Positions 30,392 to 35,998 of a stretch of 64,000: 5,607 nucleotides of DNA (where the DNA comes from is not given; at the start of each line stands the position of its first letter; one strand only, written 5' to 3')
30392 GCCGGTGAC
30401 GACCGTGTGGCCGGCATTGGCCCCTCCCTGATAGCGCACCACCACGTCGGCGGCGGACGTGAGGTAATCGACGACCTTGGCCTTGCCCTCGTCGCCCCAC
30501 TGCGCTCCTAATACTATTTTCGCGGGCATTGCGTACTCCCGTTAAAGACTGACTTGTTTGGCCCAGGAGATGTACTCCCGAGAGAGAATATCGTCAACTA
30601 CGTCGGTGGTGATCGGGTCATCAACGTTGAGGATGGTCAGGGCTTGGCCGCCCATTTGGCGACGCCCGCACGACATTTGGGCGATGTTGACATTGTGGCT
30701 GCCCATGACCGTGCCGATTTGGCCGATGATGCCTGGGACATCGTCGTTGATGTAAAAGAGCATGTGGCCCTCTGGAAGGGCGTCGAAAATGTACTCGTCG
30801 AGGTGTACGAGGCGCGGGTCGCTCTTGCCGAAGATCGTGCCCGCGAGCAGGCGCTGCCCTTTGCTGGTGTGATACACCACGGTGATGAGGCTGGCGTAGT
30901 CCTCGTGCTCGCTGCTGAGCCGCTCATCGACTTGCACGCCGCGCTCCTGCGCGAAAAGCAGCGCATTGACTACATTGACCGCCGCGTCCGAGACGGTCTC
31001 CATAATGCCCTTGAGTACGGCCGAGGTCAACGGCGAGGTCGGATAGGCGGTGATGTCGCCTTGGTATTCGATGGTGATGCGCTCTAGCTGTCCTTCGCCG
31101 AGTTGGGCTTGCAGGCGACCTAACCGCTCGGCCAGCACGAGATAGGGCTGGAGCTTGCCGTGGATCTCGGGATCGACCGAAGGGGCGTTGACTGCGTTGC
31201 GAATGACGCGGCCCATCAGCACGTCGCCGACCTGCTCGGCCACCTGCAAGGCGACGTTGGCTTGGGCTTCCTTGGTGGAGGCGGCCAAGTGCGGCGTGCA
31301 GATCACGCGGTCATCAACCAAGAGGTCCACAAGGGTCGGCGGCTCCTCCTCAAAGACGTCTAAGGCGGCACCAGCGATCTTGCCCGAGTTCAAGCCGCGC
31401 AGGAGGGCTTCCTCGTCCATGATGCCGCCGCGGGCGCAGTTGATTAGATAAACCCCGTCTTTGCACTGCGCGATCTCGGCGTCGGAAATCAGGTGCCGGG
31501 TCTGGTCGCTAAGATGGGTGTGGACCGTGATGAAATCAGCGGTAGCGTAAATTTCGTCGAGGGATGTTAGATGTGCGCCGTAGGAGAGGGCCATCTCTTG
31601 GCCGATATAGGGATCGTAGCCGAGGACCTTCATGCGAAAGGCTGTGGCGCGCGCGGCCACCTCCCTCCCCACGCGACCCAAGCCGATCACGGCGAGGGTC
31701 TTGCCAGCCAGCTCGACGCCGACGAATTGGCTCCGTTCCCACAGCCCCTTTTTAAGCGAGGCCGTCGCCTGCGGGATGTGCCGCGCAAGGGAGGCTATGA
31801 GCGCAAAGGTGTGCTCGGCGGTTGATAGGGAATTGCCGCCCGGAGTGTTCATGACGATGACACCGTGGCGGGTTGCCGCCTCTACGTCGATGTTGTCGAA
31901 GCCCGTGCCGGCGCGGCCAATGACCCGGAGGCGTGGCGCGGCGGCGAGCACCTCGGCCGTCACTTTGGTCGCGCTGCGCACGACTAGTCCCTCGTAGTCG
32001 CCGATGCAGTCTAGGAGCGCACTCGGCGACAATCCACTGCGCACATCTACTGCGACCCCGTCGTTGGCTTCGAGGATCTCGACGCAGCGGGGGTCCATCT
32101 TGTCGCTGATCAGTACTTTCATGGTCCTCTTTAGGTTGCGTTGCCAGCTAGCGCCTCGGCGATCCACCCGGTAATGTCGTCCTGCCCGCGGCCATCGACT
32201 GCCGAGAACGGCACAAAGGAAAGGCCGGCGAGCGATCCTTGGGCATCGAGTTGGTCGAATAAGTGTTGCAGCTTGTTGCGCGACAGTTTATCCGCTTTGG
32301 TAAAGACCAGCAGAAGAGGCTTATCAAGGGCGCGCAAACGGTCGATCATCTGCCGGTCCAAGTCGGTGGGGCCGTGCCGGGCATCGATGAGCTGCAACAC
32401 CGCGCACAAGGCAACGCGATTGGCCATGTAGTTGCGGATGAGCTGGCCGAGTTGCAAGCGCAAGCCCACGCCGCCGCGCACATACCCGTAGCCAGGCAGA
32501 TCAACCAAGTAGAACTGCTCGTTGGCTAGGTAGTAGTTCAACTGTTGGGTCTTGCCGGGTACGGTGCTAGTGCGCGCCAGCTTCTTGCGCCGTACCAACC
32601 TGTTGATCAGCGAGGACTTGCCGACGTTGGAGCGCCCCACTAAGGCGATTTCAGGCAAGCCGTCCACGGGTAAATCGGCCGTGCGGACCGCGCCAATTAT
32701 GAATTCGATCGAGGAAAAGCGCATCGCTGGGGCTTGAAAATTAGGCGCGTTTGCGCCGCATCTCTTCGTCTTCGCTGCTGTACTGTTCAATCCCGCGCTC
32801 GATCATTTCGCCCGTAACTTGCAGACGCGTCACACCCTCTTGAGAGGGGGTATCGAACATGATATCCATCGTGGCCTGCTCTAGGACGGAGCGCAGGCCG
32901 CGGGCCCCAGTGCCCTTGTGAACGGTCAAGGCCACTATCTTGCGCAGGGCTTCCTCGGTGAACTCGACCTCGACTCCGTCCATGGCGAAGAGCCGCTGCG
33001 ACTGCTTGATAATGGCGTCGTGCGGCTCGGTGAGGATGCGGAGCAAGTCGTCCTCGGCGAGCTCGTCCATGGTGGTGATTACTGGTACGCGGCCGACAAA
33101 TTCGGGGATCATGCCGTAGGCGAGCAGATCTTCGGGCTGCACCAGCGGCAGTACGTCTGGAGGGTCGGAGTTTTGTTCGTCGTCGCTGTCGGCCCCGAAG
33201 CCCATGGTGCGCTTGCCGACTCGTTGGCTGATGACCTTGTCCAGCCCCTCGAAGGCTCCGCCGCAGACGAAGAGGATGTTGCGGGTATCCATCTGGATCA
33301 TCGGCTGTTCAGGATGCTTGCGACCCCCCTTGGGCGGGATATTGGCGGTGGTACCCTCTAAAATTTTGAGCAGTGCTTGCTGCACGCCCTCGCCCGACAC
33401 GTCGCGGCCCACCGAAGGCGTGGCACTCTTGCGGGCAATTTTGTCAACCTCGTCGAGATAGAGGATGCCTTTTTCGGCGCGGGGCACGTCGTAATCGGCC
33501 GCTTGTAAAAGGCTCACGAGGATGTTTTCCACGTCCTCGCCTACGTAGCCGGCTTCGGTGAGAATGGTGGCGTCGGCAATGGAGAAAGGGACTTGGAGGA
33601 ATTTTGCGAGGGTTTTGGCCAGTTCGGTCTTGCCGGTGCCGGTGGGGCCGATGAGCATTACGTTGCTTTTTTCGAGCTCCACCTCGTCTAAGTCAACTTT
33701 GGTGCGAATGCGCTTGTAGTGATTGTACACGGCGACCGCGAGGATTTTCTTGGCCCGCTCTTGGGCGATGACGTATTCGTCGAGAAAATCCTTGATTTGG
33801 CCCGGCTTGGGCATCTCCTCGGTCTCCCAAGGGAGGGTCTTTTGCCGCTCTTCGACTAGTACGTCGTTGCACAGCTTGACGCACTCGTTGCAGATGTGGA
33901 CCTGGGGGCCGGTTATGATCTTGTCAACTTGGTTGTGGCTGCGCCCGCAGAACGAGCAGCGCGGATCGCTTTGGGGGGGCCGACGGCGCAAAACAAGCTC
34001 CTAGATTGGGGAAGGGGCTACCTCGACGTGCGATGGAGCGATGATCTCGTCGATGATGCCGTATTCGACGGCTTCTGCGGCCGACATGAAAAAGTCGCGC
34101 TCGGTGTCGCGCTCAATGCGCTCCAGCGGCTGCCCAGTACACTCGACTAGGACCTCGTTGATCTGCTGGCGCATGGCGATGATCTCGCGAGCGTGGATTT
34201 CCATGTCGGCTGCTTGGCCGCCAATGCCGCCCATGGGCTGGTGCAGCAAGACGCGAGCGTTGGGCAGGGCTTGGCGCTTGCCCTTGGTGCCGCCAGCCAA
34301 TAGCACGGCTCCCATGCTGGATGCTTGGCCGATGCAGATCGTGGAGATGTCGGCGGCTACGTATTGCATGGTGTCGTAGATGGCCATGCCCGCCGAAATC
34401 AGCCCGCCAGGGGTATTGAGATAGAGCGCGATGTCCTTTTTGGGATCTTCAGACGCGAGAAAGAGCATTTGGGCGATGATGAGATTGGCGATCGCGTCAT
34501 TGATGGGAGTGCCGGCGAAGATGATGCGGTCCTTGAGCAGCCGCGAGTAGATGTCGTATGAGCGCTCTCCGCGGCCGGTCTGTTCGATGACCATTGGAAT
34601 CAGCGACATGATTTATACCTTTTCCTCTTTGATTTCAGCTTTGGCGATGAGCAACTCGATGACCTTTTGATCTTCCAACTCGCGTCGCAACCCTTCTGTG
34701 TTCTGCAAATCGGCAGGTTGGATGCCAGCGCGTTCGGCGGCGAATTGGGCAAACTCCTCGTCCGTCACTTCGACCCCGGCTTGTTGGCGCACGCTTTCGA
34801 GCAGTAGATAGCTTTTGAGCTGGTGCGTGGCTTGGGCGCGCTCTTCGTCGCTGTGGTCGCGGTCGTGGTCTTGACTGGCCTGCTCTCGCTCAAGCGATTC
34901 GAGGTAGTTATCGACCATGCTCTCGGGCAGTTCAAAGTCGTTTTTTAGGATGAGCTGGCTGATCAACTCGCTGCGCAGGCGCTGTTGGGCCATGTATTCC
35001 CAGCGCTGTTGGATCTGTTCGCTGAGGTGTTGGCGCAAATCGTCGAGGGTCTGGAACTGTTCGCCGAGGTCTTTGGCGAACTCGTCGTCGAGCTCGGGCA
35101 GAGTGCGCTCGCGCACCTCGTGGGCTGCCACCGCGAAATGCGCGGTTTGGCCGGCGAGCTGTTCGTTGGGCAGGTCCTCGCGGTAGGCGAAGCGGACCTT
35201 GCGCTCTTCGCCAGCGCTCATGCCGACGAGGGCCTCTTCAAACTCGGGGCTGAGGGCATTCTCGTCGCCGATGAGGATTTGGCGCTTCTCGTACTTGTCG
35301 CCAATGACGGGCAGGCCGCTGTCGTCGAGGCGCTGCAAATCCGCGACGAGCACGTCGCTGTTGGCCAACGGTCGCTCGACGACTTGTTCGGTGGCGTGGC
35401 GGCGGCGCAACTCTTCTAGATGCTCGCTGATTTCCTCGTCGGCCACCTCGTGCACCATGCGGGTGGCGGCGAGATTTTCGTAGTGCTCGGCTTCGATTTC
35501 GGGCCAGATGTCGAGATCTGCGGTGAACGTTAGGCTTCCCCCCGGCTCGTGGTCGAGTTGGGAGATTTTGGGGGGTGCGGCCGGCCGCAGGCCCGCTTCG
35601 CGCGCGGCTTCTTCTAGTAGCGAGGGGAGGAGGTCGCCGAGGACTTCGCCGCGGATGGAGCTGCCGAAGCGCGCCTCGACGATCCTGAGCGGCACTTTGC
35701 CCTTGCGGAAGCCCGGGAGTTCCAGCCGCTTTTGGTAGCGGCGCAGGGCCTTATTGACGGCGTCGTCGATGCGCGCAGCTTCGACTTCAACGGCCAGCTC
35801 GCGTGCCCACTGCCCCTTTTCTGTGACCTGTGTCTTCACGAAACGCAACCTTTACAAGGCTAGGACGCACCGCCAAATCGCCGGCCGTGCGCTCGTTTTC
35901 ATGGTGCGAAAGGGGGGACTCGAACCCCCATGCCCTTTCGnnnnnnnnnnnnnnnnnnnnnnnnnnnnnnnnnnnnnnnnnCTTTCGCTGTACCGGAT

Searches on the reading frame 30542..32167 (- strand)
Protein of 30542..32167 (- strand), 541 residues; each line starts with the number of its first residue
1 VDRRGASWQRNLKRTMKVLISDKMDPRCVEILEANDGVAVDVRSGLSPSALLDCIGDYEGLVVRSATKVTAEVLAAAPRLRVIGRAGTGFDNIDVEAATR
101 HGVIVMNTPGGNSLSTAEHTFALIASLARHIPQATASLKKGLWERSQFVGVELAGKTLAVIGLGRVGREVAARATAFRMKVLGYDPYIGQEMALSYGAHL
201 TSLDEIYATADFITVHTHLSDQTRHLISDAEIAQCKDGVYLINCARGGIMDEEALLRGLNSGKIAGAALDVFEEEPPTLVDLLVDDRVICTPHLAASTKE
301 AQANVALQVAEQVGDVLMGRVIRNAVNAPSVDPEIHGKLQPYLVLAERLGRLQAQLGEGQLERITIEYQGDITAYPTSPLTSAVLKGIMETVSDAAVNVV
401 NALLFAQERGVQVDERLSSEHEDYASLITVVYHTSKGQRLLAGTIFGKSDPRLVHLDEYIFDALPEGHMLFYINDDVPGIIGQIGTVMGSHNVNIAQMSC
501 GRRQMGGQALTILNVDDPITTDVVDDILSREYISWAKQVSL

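Call 52: search_protein_families(library=pfam, proteins=[window:30542-32167:-], max_evalue=0.00001)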
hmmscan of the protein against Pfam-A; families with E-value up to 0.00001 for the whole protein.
window:30542-32167:- (541 aa): 4 families
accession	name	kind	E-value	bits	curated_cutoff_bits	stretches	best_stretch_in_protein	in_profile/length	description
PF02826.25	2-Hacid_dh_C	-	4e-58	196.1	25.1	1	121-295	1-178/178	D-isomer specific 2-hydroxyacid dehydrogenase, NAD binding domain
PF00389.36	2-Hacid_dh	-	4.8e-39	133.5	24.6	1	18-327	1-134/134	D-isomer specific 2-hydroxyacid dehydrogenase, catalytic domain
PF19304.4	PGDH_inter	-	1.6e-34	119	27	1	338-456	1-118/119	D-3-phosphoglycerate dehydrogenase intervening domain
PF01842.31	ACT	-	1.6e-06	28.2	27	0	469-527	2-61/66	ACT domain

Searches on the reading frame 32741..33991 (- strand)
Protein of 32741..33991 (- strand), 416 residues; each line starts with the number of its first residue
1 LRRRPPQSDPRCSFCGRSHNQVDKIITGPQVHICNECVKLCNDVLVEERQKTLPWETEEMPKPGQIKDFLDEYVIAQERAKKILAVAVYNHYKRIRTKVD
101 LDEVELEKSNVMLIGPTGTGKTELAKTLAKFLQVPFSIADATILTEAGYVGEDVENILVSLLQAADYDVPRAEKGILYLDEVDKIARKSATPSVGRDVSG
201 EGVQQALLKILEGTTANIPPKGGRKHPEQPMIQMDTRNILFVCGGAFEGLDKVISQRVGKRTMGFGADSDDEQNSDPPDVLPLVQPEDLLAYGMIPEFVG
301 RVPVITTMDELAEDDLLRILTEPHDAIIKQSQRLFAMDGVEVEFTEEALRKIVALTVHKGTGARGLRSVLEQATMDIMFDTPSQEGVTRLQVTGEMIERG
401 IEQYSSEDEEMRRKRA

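Call 52: search_protein_families(library=pfam, proteins=[window:32741-33991:-], max_evalue=0.00001)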
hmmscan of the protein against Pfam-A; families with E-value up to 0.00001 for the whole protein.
window:32741-33991:- (416 aa): 5 families
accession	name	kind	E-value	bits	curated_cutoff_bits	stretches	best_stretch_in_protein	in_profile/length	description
PF07724.20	AAA_2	-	3.3e-30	105.8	27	1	107-305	2-166/166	AAA domain (Cdc48 subfamily)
PF06689.19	zf-C4_ClpX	-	9e-18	64.3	27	1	11-46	2-38/39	ClpX C4-type zinc finger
PF00004.35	AAA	-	2e-14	54.6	21.2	1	111-235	1-99/131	ATPase family associated with various cellular activities (AAA)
PF10431.15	ClpB_D2-small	-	4.4e-09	36.7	21.9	1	311-387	1-73/81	C-terminal, D2-small domain, of ClpB protein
PF07728.20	AAA_5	-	2.9e-08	34.3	22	1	110-189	1-81/139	AAA domain (dynein-related subfamily)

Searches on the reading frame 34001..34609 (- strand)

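Call 53: search_protein_families(library=pfam, proteins=[window:34001-34609:-], max_evalue=0.00001)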
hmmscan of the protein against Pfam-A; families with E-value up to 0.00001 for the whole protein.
window:34001-34609:- (202 aa): 1 family
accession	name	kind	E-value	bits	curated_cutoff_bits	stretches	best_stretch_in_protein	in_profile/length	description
PF00574.28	CLP_protease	-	8.9e-82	273.8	20.2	1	13-191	2-180/182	Clp protease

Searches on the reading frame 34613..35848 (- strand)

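Call 53: search_protein_families(library=pfam, proteins=[window:34613-35848:-], max_evalue=0.00001)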
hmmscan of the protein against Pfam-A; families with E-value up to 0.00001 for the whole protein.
window:34613-35848:- (411 aa): 2 families
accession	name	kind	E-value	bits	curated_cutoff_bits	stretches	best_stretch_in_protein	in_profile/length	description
PF05697.18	Trigger_N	-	2.8e-37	128.7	22.2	1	5-147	2-144/144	Bacterial trigger factor protein (TF)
PF05698.19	Trigger_C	-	2.7e-12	47.5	22.7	1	267-411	1-156/162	Bacterial trigger factor protein (TF) C-terminus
